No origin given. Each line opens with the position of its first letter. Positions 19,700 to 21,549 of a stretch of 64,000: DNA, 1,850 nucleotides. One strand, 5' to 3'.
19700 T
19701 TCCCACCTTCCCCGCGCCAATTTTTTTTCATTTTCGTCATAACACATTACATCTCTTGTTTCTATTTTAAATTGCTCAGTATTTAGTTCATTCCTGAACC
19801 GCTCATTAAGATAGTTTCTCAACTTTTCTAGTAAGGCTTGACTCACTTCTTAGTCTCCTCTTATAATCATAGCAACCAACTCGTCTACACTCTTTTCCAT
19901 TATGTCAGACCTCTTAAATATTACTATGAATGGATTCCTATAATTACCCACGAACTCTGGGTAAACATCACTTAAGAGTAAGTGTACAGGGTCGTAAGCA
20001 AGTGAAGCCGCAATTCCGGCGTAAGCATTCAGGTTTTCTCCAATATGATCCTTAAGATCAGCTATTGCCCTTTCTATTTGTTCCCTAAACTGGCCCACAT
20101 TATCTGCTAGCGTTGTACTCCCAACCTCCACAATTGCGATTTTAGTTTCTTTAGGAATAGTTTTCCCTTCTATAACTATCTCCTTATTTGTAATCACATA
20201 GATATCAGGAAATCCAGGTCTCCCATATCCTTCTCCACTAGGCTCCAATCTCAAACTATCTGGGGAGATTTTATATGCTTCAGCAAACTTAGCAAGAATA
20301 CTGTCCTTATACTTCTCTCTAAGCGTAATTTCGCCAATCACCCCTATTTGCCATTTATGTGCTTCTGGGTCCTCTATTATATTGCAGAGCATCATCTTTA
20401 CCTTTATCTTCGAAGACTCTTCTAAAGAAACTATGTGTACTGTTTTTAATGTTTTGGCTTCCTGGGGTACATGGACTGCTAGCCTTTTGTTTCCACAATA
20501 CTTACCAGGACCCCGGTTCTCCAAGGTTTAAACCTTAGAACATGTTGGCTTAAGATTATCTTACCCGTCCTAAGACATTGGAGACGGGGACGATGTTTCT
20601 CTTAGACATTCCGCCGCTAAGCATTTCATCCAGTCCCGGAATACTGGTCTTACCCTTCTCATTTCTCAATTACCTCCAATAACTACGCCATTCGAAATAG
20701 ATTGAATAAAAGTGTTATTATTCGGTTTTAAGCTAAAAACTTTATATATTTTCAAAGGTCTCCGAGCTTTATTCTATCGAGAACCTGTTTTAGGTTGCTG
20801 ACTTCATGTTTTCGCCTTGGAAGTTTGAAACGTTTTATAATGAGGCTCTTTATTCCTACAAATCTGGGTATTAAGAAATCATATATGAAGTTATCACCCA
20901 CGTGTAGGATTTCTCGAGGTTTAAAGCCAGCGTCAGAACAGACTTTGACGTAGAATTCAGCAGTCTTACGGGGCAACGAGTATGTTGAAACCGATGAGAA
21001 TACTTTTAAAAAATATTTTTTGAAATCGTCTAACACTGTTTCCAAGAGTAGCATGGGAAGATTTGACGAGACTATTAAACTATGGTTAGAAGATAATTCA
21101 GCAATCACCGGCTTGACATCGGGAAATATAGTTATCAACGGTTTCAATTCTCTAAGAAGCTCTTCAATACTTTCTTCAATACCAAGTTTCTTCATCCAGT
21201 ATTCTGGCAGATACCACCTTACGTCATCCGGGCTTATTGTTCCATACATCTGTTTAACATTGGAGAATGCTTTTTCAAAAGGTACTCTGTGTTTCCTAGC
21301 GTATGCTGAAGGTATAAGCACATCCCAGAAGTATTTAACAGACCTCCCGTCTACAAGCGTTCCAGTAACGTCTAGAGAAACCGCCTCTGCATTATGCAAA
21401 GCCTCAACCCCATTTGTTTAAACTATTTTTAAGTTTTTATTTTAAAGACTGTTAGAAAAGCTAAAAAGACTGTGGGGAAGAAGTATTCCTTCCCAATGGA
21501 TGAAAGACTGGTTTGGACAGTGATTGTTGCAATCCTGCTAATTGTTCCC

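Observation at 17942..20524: Candidate archaeal polymorphic toxin-immunity cassette: REase-fold nuclease plus a tandem array of three paralogues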

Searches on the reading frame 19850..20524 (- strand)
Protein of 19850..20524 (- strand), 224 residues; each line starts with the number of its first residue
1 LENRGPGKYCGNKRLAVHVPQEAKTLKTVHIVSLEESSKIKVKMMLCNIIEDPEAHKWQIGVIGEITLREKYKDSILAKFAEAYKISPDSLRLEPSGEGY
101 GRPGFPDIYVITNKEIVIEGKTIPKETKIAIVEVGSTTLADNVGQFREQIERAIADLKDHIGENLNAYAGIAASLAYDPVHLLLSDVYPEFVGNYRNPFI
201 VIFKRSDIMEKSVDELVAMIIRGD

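Call 3: search_protein_families(library=pfam, proteins=[window:19850-20524:-], max_evalue=1)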
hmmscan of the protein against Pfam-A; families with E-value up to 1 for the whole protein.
window:19850-20524:- (224 aa): 0 families

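Call 4: search_protein_families(library=padloc, proteins=[window:19850-20524:-], max_evalue=1)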
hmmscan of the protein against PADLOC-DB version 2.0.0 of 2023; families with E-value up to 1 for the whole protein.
window:19850-20524:- (224 aa): 0 families

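Call 5: search_protein_families(library=ncbifam, proteins=[window:19850-20524:-], max_evalue=1)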
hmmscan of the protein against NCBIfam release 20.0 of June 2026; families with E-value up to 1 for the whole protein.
window:19850-20524:- (224 aa): 1 family
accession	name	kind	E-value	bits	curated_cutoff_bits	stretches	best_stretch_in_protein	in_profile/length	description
NF041815.1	Avs4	equivalog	0.058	10.5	1500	1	24-94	270-336/1579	AVAST type 4 anti-phage nuclease Avs4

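Call 18: find_homologous_proteins(query=window:19850-20524:-, max_evalue=0.001)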
Query window:19850-20524:- (224 aa): 1 proteins with E <= 0.001 among 229 candidates.
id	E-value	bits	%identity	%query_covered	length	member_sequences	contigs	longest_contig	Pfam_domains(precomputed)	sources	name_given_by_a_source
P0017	3.1e-143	493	100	100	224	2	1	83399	-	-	-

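Call 40: search_protein_representatives(alignment_id=A1)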
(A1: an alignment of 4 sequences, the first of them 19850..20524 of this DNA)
Query: 4 sequences, 225 profile positions. Proteins with E-value up to 0.001 (for the whole library): 55; up to 1e-10: 36; up to 1e-30: 11. The best 55 are listed.
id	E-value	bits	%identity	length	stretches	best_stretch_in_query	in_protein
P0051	8.2e-98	342.7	-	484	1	3-225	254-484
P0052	9.4e-66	237.8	-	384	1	5-208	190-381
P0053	4.4e-65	235.6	-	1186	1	5-218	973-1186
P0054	7.2e-62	225.1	-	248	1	4-218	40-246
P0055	6.2e-61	222.0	-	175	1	35-218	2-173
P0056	2.1e-58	213.7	-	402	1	3-222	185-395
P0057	1.3e-56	207.9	-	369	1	3-215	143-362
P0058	3.2e-53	196.8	-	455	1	3-217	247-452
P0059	3.2e-41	157.6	-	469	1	5-221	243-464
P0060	5.7e-38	146.9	-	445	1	14-220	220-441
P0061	4.5e-37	144.0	-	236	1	17-223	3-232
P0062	9.7e-30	120.0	-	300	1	14-218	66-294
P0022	2.8e-28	115.2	-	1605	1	3-198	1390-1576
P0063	2.3e-26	109.0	-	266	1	4-109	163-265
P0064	2.6e-24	102.3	-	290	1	14-203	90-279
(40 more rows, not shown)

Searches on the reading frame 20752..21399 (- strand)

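Call 3: search_protein_families(library=pfam, proteins=[window:20752-21399:-], max_evalue=1)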
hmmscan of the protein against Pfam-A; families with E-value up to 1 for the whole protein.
window:20752-21399:- (215 aa): 3 families
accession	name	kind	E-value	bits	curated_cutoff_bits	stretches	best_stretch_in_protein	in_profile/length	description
PF00702.32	Hydrolase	-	1.7e-10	42.1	26.4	1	6-171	3-181/191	haloacid dehalogenase-like hydrolase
PF13419.12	HAD_2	-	2.2e-05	25.1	23.8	1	46-186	35-176/178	Haloacid dehalogenase-like hydrolase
PF12710.13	HAD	-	0.015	16.2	27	1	9-133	3-127/189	haloacid dehalogenase-like hydrolase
